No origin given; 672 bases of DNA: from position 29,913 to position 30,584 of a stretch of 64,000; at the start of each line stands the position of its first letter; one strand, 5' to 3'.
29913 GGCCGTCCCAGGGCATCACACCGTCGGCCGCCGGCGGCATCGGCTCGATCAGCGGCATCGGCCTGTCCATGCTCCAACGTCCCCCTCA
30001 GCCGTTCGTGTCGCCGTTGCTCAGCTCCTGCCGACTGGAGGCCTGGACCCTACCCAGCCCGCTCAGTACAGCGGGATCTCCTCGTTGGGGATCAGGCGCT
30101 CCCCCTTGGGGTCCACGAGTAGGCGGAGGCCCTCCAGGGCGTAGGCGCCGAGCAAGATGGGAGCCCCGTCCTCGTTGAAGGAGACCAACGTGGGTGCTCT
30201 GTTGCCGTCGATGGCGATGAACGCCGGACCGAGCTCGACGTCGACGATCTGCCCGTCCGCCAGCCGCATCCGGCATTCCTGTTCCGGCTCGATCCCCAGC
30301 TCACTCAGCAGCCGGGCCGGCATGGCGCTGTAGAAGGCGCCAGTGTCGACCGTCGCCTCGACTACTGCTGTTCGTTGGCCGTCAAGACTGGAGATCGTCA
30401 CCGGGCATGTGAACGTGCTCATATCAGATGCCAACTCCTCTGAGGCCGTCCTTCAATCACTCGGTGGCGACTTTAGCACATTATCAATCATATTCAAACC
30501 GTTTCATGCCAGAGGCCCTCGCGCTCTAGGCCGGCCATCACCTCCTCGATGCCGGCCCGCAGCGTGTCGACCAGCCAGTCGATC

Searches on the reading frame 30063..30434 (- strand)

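Call 79: search_protein_families(library=pfam, proteins=[window:30063-30434:-], max_evalue=0.001)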
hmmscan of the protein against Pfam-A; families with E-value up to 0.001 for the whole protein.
window:30063-30434:- (123 aa): 2 families
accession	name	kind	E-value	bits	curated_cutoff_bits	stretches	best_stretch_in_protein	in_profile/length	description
PF13975.11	gag-asp_proteas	-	5.4e-06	27.4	28.2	1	25-100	10-90/92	gag-polyprotein putative aspartyl protease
PF13650.11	Asp_protease_2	-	1.7e-05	25.9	24.3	1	24-65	9-53/90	Aspartyl protease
